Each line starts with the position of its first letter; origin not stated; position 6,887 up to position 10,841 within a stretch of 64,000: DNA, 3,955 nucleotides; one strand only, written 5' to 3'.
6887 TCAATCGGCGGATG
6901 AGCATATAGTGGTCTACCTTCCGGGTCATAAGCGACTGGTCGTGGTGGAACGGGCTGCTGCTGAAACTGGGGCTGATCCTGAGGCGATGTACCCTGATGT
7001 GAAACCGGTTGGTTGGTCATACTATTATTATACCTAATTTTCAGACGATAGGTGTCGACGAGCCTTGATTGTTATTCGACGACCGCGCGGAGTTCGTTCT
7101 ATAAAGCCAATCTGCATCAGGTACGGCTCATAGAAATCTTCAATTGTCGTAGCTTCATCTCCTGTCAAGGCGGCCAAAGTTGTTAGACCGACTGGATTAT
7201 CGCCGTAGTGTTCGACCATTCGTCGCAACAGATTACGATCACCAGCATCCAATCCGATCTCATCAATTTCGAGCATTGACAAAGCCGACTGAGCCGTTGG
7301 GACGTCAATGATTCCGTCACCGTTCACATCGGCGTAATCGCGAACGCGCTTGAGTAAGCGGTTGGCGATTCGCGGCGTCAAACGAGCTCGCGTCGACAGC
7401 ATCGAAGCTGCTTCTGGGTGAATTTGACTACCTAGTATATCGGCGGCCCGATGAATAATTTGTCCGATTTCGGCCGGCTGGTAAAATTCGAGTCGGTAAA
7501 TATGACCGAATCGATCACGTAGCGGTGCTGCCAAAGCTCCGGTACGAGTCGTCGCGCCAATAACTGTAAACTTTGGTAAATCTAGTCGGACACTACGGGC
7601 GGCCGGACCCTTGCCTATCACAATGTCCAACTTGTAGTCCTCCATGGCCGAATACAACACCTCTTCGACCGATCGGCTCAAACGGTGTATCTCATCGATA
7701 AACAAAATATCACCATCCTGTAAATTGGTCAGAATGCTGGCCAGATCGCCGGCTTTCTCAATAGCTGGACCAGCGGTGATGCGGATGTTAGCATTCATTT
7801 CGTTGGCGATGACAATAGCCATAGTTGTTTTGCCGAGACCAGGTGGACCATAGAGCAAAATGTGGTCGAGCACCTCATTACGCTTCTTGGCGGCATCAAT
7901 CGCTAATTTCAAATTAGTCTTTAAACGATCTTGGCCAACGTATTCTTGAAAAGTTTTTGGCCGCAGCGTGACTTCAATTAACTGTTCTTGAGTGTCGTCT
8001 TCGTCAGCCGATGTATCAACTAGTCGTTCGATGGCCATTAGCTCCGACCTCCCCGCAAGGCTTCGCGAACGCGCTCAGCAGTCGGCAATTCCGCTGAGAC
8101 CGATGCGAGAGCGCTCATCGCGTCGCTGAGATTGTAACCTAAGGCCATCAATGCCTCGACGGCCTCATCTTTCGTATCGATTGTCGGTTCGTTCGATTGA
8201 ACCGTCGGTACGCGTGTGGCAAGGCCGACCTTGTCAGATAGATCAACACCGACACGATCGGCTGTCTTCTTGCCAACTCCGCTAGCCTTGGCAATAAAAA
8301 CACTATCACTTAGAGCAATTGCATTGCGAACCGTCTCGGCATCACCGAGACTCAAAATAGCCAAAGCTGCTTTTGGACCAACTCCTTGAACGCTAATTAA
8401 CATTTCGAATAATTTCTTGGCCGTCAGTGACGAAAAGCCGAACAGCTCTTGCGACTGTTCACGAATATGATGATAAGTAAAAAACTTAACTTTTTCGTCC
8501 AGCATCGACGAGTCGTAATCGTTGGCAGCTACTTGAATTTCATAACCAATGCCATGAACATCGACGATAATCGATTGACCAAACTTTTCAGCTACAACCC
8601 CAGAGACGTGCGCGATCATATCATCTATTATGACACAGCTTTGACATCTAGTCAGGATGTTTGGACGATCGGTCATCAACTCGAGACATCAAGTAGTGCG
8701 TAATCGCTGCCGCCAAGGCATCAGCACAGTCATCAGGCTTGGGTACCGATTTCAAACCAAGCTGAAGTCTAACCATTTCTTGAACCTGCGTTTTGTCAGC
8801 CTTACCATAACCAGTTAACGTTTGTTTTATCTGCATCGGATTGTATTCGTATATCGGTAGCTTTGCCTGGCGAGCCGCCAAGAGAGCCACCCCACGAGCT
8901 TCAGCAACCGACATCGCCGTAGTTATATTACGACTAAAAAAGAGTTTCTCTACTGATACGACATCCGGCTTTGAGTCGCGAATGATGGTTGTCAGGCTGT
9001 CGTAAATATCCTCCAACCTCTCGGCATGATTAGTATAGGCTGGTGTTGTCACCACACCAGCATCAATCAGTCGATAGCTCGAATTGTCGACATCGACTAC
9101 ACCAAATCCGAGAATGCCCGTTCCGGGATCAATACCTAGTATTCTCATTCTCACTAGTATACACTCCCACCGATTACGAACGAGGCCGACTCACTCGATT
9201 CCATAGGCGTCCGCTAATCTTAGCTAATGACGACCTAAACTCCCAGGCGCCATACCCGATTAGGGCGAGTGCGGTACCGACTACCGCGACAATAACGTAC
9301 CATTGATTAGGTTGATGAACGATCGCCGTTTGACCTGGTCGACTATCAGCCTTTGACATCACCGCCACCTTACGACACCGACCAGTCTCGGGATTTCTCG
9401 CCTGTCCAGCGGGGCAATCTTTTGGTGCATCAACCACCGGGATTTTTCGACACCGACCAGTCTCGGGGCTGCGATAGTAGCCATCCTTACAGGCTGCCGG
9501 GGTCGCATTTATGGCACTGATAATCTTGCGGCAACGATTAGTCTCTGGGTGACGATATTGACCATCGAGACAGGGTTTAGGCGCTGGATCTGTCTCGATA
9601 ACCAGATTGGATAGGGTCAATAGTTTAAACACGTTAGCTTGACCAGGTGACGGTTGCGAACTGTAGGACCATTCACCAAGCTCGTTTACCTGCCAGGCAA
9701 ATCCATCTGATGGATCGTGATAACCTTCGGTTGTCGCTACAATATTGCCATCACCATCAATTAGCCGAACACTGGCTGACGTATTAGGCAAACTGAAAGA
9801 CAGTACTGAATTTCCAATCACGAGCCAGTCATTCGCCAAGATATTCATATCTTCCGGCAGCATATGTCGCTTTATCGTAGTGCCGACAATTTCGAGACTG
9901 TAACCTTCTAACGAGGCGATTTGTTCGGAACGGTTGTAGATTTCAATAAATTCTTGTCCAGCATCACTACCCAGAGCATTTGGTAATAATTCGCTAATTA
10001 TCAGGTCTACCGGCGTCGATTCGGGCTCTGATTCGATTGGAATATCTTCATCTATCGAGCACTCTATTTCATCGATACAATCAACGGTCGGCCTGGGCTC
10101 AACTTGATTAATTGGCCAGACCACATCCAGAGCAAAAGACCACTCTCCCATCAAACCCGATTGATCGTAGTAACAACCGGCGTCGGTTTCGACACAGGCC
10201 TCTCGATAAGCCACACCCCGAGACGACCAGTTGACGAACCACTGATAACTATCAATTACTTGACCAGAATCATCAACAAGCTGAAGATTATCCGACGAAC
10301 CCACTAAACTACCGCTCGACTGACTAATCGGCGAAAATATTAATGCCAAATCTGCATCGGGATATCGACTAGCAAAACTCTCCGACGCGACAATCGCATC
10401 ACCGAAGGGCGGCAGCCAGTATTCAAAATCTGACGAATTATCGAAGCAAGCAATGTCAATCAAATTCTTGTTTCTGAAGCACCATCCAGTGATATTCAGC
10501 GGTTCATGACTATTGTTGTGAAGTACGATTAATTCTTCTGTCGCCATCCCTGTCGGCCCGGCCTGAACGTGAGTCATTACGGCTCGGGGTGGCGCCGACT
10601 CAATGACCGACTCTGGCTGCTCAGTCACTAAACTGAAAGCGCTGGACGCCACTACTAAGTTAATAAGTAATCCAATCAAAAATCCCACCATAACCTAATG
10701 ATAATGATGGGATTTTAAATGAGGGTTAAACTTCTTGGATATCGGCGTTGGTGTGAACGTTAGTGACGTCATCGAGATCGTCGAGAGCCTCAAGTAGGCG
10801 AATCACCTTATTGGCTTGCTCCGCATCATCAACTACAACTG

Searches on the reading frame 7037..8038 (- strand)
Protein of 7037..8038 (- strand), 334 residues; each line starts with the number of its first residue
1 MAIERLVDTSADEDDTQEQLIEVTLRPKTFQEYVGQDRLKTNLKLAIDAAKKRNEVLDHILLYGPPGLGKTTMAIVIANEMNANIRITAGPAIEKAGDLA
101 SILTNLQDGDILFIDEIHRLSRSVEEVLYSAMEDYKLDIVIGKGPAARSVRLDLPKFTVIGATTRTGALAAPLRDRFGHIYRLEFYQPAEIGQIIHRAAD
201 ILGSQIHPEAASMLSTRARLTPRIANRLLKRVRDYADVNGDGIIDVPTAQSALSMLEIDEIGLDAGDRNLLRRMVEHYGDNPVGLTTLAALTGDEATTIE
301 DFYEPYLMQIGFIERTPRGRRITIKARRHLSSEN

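Call 83: search_protein_families(library=pfam, proteins=[window:7037-8038:-], max_evalue=0.00001)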
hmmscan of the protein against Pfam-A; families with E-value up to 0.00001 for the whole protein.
window:7037-8038:- (334 aa): 5 families
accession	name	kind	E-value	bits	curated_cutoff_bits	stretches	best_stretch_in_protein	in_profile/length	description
PF05496.18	RuvB_N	-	2.4e-80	268.4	27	1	25-183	1-159/159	Holliday junction DNA helicase RuvB P-loop domain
PF17864.7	AAA_lid_4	-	1.5e-26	92.4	27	1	186-259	1-74/74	RuvB AAA lid domain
PF05491.19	RuvB_C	-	3.1e-22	78.8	24.7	1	260-330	1-71/72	RuvB C-terminal winged helix domain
PF00004.35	AAA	-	4.6e-22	79.3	21.2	1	60-183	1-129/131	ATPase family associated with various cellular activities (AAA)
PF07728.20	AAA_5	-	6.8e-11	42.8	22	1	59-177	1-139/139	AAA domain (dynein-related subfamily)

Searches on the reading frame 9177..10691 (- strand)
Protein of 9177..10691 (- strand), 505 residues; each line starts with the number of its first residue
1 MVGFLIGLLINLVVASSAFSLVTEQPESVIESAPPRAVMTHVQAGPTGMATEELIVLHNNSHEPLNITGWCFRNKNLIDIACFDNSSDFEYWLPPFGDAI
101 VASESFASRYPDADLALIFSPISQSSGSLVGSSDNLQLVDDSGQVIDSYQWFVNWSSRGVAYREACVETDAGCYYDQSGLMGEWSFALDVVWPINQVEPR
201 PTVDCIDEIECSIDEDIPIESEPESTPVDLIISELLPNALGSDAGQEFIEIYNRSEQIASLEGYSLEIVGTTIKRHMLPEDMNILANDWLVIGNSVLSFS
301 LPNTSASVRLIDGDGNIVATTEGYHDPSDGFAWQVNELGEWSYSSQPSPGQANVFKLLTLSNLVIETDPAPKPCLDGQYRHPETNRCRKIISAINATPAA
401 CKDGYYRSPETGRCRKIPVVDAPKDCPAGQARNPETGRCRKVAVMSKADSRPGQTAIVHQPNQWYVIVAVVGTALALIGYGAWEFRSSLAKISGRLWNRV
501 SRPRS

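Call 83: search_protein_families(library=pfam, proteins=[window:9177-10691:-], max_evalue=0.00001)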
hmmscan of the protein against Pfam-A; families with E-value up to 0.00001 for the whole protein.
window:9177-10691:- (505 aa): 1 family
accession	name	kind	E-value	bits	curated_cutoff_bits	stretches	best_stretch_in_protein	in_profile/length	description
PF00932.25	LTD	-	2.6e-20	73.3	34.3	2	224-320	2-104/109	Lamin Tail Domain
